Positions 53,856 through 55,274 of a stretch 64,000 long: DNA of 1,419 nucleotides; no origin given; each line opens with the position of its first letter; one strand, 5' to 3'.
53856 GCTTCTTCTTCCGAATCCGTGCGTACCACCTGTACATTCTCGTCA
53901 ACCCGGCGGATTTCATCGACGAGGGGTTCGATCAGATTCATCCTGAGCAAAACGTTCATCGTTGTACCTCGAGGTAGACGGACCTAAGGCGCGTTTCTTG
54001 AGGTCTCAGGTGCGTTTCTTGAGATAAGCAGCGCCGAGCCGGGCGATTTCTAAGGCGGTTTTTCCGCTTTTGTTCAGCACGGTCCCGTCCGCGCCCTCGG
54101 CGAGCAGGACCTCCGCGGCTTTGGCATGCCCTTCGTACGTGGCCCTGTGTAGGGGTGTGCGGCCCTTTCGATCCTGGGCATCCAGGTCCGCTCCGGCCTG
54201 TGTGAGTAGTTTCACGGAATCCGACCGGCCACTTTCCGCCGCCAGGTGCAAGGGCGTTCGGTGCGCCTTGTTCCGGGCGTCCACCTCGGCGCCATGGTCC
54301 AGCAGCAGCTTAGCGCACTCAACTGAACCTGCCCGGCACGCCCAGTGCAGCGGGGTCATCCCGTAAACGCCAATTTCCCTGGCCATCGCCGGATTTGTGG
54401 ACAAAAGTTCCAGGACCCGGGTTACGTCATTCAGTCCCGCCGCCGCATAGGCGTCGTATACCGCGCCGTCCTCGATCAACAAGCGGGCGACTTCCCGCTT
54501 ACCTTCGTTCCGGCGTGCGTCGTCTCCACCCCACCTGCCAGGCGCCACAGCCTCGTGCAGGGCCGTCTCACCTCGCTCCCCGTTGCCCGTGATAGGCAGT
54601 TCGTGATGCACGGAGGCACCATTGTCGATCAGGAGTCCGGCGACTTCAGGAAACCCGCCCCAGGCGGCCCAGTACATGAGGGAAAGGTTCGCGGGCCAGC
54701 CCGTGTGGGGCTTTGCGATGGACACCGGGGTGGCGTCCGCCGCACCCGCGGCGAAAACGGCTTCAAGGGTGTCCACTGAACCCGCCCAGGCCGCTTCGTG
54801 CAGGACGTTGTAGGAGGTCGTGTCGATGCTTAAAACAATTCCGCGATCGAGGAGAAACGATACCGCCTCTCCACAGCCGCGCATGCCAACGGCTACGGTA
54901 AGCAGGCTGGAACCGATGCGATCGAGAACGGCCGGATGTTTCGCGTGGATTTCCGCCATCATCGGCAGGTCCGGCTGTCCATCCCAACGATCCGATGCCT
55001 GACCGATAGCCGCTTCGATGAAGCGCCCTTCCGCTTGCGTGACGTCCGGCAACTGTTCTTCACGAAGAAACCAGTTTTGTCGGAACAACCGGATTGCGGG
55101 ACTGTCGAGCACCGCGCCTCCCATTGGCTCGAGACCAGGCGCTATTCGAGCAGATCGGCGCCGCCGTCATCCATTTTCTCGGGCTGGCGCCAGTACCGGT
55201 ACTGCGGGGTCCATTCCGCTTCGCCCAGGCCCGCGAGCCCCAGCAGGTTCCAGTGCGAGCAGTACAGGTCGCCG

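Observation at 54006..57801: Putative operon OM channel - Zn-ADH - DUF899(CxxC) - ankyrin-repeat protein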

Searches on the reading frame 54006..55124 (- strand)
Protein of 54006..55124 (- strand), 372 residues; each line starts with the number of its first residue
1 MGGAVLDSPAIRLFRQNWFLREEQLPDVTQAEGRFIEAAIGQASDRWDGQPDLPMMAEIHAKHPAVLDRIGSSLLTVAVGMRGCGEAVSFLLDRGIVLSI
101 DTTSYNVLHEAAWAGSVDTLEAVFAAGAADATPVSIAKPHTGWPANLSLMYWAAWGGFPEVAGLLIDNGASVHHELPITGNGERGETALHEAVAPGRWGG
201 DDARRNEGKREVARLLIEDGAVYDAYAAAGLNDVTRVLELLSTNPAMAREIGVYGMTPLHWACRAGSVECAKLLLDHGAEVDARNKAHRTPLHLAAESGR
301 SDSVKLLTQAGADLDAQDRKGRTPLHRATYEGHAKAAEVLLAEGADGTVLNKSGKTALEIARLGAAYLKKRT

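Call 3: search_protein_families(library=pfam, proteins=[window:54006-55124:-], max_evalue=0.01)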
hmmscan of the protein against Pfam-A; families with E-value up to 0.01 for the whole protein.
window:54006-55124:- (372 aa): 6 families
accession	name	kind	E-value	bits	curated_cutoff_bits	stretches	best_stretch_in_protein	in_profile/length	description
PF00023.36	Ank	-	1.9e-39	131.9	21.1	3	254-286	1-33/33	Ankyrin repeat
PF12796.13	Ank_2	-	2e-38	131.3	27.3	3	227-318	4-90/90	Ankyrin repeats (3 copies)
PF13637.12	Ank_4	-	2.9e-29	100.9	22.7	3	259-307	1-49/50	Ankyrin repeats (many copies)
PF13606.12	Ank_3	-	7.1e-26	87.5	22.3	2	254-282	1-29/30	Ankyrin repeat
PF13857.12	Ank_5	-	5.4e-23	81.3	27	3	309-361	3-56/56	Ankyrin repeats (many copies)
PF24521.3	Ank_KRIT1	-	5.4e-09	36.4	80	0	104-166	46-105/149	KRIT1 ankyrin-repeats domain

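Call 4: search_protein_families(library=ncbifam, proteins=[window:54006-55124:-], max_evalue=0.01)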
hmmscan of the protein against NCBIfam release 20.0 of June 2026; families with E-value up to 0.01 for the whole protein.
window:54006-55124:- (372 aa): 10 families
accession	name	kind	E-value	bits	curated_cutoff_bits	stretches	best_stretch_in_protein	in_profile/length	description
NF043029.1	T4SS_AnkY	equivalog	1.4e-23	83.2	600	2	253-315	456-518/543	Dot/Icm T4SS effector AnkY/LegA9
NF041931.2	MzaA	equivalog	1.8e-15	56.9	800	2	292-362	6-76/726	MZA anti-phage system associated sigma-70 family RNA polymerase sigma factor MzaA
NF043022.1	T4SS_AnkG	equivalog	1.1e-12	47.5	500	1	232-362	307-444/455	Dot/Icm T4SS effector AnkG/AnkZ/LegA7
NF043023.1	T4SS_AnkH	equivalog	1.1e-12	47.4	600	2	290-358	34-102/467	Dot/Icm T4SS effector AnkH/LegA3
NF043021.1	T4SS_AnkF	equivalog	5.7e-09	34.8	1000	1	237-287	601-651/917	Dot/Icm T4SS effector AnkF/LegA14/Ceg31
NF043028.1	T4SS_AnkX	equivalog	2.1e-07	29.5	1400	0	304-360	564-621/938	Dot/Icm T4SS effector AnkN/AnkX/LegA8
NF043024.1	T4SS_AnkI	equivalog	5.7e-07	28.6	550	1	256-328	242-324/439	Dot/Icm T4SS effector AnkI/LegAS4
NF043019.1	T4SS_AnkC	equivalog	1.1e-05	24.5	450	1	285-352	164-232/459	Dot/Icm T4SS effector AnkC/LegA12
TIGR00870.1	trp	subfamily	2.8e-05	22.4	498.75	1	255-328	131-218/747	transient-receptor-potential calcium channel protein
NF043020.1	T4SS_AnkD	equivalog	0.0069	15.4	500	0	243-305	69-128/426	Dot/Icm T4SS effector AnkD/LegA15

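Call 8: find_encoding_contigs(protein=window:54006-55124:-, flank=10000, max_places=6)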
Protein window:54006-55124:- (372 aa): no gene with exactly this product is on record in the collection.

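Call 9: find_homologous_proteins(query=window:54006-55124:-, max_evalue=0.00001)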
Query window:54006-55124:- (372 aa): 3376 proteins with E <= 0.00001 among 8000 candidates; the best 120 are listed.
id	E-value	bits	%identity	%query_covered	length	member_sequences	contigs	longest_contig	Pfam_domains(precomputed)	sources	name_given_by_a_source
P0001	8.6e-242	820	100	99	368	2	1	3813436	PF13606.13,PF13857.13,PF12796.14,PF00023.37,PF13637.13,PF24521.3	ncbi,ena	-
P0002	6.1e-215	732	90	99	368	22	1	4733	PF13606.13,PF13857.13,PF12796.14,PF00023.37,PF13637.13,PF24521.3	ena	-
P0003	7.7e-183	626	76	99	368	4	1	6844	PF13606.13,PF13857.13,PF12796.14,PF00023.37,PF13637.13,PF24521.3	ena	-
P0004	2.3e-181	621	75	99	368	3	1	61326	PF13606.13,PF13857.13,PF12796.14,PF00023.37,PF13637.13,PF24521.3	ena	-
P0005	6.1e-180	617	75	98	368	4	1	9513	PF13606.13,PF13857.13,PF12796.14,PF00023.37,PF13637.13,PF24521.3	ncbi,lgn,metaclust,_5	metaclust:\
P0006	8.1e-180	616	75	98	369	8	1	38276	PF13606.13,PF13857.13,PF12796.14,PF00023.37,PF13637.13,PF24521.3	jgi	-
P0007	2.3e-177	608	74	98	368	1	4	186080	PF13606.13,PF13857.13,PF12796.14,PF00023.37,PF13637.13,PF24521.3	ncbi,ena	-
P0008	2.1e-176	605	74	98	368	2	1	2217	PF13606.13,PF13857.13,PF12796.14,PF00023.37,PF13637.13,PF24521.3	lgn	-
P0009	3.5e-176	604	74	98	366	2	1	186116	PF13606.13,PF13857.13,PF12796.14,PF00023.37,PF13637.13,PF24521.3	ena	-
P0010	2.1e-175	602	73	100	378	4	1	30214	PF13606.13,PF13857.13,PF12796.14,PF00023.37,PF13637.13,PF24521.3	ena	-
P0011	1.8e-174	598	74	100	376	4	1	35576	PF13606.13,PF13857.13,PF12796.14,PF00023.37,PF13637.13,PF24521.3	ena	-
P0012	2.9e-174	598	73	98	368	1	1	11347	PF13606.13,PF13857.13,PF12796.14,PF00023.37,PF13637.13,PF24521.3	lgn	-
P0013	3.7e-174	597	73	99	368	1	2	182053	PF13606.13,PF13857.13,PF12796.14,PF00023.37,PF13637.13,PF24521.3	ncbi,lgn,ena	-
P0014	4.2e-173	594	73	99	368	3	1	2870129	PF13606.13,PF13857.13,PF12796.14,PF00023.37,PF13637.13,PF24521.3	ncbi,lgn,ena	-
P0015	4.3e-173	594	73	99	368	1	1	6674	PF13606.13,PF13857.13,PF12796.14,PF00023.37,PF13637.13,PF24521.3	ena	-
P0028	2.3e-169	582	72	99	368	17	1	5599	PF13606.13,PF13857.13,PF12796.14,PF00023.37,PF13637.13,PF24521.3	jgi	-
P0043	3.4e-145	502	63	99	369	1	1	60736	PF13606.13,PF13857.13,PF12796.14,PF00023.37,PF13637.13,PF24521.3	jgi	-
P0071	5.5e-139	482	61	98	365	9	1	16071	PF13606.13,PF13857.13,PF12796.14,PF00023.37,PF13637.13,PF24521.3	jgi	-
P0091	2.1e-135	470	63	98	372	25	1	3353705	PF13606.13,PF13857.13,PF12796.14,PF00023.37,PF13637.13,PF24521.3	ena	-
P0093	2.8e-135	470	60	97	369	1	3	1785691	PF13606.13,PF13857.13,PF12796.14,PF00023.37,PF13637.13,PF24521.3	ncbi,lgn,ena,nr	ncbi:MAG: ankyrin repeat domain-containing protein [Gammaproteobacteria bacterium]|nr:ankyrin repeat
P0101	1.7e-134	467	62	95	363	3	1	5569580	PF13606.13,PF13857.13,PF12796.14,PF00023.37,PF13637.13,PF24521.3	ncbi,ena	-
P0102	2.0e-134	467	62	98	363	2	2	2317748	PF13606.13,PF13857.13,PF12796.14,PF00023.37,PF13637.13,PF24521.3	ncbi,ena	-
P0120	9.8e-132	458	60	97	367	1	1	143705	PF13606.13,PF13857.13,PF12796.14,PF00023.37,PF13637.13,PF24521.3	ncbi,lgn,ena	-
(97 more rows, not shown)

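Call 10: find_encoding_contigs(protein=P0001, flank=10000, max_places=3)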
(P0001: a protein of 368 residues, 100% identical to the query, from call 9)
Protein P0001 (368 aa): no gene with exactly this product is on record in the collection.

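Call 11: find_encoding_contigs(protein=P0014, flank=10000, max_places=3)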
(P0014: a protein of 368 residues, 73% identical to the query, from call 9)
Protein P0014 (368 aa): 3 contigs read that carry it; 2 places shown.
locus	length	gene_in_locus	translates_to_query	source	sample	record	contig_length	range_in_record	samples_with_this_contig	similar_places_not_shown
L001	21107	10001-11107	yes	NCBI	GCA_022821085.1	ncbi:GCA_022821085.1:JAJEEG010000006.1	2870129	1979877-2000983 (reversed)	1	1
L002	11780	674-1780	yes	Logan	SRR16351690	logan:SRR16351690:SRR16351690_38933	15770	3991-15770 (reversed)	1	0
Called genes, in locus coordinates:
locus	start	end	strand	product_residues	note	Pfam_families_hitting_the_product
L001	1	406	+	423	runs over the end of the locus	PF00083:Sugar_tr (faint), PF07690:MFS_1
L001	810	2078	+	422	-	PF12146:Hydrolase_4 (faint), PF00326:Peptidase_S9 (faint)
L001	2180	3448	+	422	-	PF01408:GFO_IDH_MocA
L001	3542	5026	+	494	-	-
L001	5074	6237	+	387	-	PF02129:Peptidase_S15 (faint), PF22244:GCE_fung (weak)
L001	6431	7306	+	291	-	PF05721:PhyH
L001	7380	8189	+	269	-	PF03502:Channel_Tsx (weak)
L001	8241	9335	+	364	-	PF08240:ADH_N, PF00107:ADH_zinc_N, PF13602:ADH_zinc_N_2 (weak)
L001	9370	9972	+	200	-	PF05988:DUF899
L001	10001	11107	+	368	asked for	PF13606:Ank_3 (faint), PF24521:Ank_KRIT1 (faint), PF12796:Ank_2, PF00023:Ank, PF13637:Ank_4, PF12796:Ank_2, PF13637:Ank_4 (weak), PF13857:Ank_5 (weak)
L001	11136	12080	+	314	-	PF02826:2-Hacid_dh_C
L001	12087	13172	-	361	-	PF12006:DUF3500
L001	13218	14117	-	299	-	PF04909:Amidohydro_2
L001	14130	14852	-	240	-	PF05721:PhyH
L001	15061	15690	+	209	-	PF00908:dTDP_sugar_isom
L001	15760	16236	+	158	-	-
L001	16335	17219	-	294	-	PF01261:AP_endonuc_2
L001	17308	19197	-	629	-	PF02776:TPP_enzyme_N, PF00205:TPP_enzyme_M, PF02775:TPP_enzyme_C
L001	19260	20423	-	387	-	PF01408:GFO_IDH_MocA, PF02894:GFO_IDH_MocA_C, PF22725:GFO_IDH_MocA_C3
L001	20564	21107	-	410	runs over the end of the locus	PF01566:Nramp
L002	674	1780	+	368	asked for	PF13606:Ank_3 (faint), PF24521:Ank_KRIT1 (faint), PF12796:Ank_2, PF00023:Ank, PF13637:Ank_4, PF12796:Ank_2, PF13637:Ank_4 (weak), PF13857:Ank_5 (weak)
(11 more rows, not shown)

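Call 12: find_encoding_contigs(protein=P0093, flank=10000, max_places=3)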
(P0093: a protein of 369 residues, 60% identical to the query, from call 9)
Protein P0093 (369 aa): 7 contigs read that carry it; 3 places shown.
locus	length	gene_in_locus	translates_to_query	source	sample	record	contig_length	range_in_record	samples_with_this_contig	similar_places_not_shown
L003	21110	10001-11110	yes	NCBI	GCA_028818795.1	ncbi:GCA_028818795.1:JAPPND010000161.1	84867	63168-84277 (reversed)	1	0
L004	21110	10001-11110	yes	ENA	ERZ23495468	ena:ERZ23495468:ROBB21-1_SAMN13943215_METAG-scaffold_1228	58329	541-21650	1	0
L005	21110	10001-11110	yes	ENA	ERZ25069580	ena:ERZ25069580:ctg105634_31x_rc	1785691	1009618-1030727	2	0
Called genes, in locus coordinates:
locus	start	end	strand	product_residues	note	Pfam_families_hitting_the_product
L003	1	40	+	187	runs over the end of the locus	-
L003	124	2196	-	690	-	PF27394:Aq_aa27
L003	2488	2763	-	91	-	-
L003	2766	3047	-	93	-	-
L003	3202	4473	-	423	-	PF02515:CoA_transf_3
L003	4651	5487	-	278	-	PF00296:Bac_luciferase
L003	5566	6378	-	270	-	PF00106:adh_short, PF08659:KR, PF13561:adh_short_C2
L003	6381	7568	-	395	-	PF02515:CoA_transf_3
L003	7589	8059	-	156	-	-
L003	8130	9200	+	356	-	-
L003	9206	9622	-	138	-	PF01850:PIN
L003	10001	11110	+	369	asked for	PF13606:Ank_3 (faint), PF24521:Ank_KRIT1 (faint), PF12796:Ank_2 (weak), PF00023:Ank, PF12796:Ank_2, PF13637:Ank_4 (weak), PF13857:Ank_5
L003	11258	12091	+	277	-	PF04909:Amidohydro_2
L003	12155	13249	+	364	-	-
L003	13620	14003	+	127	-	-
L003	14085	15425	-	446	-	PF18754:Nmad3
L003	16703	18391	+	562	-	-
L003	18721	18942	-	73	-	-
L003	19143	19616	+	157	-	-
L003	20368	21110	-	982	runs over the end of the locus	PF08309:LVIVD (faint), PF03160:Calx-beta, PF12733:Cadherin-like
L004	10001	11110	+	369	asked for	PF13606:Ank_3 (faint), PF24521:Ank_KRIT1 (faint), PF12796:Ank_2 (weak), PF00023:Ank, PF12796:Ank_2, PF13637:Ank_4 (weak), PF13857:Ank_5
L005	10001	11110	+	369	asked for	PF13606:Ank_3 (faint), PF24521:Ank_KRIT1 (faint), PF12796:Ank_2 (weak), PF00023:Ank, PF12796:Ank_2, PF13637:Ank_4 (weak), PF13857:Ank_5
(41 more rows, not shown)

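Call 14: find_related_loci(query=A1, collection=genome_contigs, flank=10000)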
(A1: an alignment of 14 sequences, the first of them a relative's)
Query A1 (368 aa) in genome_contigs; peptide patterns used: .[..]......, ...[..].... (x = any residue, [..] = any of these).
88 stretches matched a pattern; 69 encode a relative of the query (tblastn E <= 1e-3); 67 distinct loci.
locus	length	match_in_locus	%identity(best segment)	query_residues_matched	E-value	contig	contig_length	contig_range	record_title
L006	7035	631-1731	92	1-367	0e+0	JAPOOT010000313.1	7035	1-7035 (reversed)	MAG: Gemmatimonadetes bacterium isolate APA_bin_41 c_000000046729, whole genome shotgun sequence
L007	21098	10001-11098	74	3-368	1e-175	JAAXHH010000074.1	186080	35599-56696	MAG: Candidatus Latescibacterota bacterium isolate Plut_88884 unfiltered_Plut_88884_genomic_contig_283691, whole genome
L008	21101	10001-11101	74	1-367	8e-174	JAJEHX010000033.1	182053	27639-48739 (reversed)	MAG: Candidatus Latescibacterota bacterium isolate p16x63bins.21 k141_662955, whole genome shotgun sequence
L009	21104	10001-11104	73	1-368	5e-171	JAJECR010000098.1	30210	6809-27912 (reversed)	MAG: Candidatus Latescibacterota bacterium isolate jk18xAbins.29 k141_448708, whole genome shotgun sequence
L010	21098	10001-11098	73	3-368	2e-170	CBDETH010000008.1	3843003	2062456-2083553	MAG: bacterium isolate a37c322d-fd18-4de0-acdf-9ec38001f2fc genome assembly, contig: contig_8, whole genome shotgun sequ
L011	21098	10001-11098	73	1-366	6e-168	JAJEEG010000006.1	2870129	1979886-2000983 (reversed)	MAG: Candidatus Latescibacterota bacterium isolate p16x34bins.14 k141_287726, whole genome shotgun sequence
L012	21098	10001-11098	73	3-368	1e-167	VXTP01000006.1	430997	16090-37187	MAG: Gemmatimonadetes bacterium isolate SB0665_bin_8 NODE_5_length_430997_cov_13.586640, whole genome shotgun sequence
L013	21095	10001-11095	73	3-368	2e-159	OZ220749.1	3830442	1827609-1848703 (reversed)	MAG: bacterium isolate 072a604d-d951-4d4f-bb27-b5f30d89a258 genome assembly, chromosome: 1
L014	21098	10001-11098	71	3-368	9e-155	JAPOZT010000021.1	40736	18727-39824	MAG: Gemmatimonadetes bacterium isolate IRC1_bin_16 NODE_783_length_40736_cov_20.7919, whole genome shotgun sequence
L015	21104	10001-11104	62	1-367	1e-146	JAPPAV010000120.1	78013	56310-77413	MAG: Gammaproteobacteria bacterium isolate IRC1_bin_7 NODE_318_length_78013_cov_10.9494, whole genome shotgun sequence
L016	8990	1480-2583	61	1-367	6e-145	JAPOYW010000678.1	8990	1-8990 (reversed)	MAG: Gammaproteobacteria bacterium isolate COS4_bin_45 NODE_5547_length_8990_cov_7.68125, whole genome shotgun sequence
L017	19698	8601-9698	61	1-365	3e-144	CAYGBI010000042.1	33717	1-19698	MAG TPA_asm: uncultured Pseudomonadales bacterium isolate ERP110561_co1_26 genome assembly, contig: NODE_835_length_3371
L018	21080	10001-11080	61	6-368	7e-143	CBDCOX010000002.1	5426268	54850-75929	MAG: Candidatus Latescibacterota bacterium isolate 3c4b53aa-e325-4963-aa18-2d5493478633 genome assembly, contig: contig_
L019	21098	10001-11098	60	1-367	2e-141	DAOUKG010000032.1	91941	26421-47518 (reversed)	MAG TPA_asm: Dehalococcoidia bacterium isolate S5_317 k113_66830, whole genome shotgun sequence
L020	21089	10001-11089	62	6-367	3e-141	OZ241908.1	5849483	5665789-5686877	MAG: Candidatus Azotimanducaceae bacterium isolate 16e1fe49-7b92-4528-a68f-5a19ecc53174 genome assembly, chromosome: 1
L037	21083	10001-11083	60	6-365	3e-134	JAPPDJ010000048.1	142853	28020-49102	MAG: Gammaproteobacteria bacterium isolate IRC4_bin_23 NODE_126_length_142853_cov_10.7478, whole genome shotgun sequence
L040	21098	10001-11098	59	1-367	2e-133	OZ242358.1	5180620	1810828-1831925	MAG: Candidatus Latescibacterota bacterium isolate bac68e43-bb0c-4055-920f-ab3f04e5d652 genome assembly, chromosome: 1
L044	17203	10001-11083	60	6-367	5e-132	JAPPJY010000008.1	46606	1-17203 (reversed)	MAG: Gemmatimonadota bacterium isolate RHO2_bin_5 NODE_1218_length_46606_cov_30.803248, whole genome shotgun sequence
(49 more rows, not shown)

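Call 22: search_protein_families(library=pfam, proteins=[L001:7380-8189:+], max_evalue=10)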
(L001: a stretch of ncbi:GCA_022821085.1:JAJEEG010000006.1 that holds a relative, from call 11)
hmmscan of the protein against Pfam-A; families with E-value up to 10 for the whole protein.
L001:7380-8189:+ (269 aa): 1 family
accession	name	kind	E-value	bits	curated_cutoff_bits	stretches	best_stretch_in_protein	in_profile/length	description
PF03502.19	Channel_Tsx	-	8e-06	26.2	27.2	1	82-258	55-226/244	Nucleoside-specific channel-forming protein, Tsx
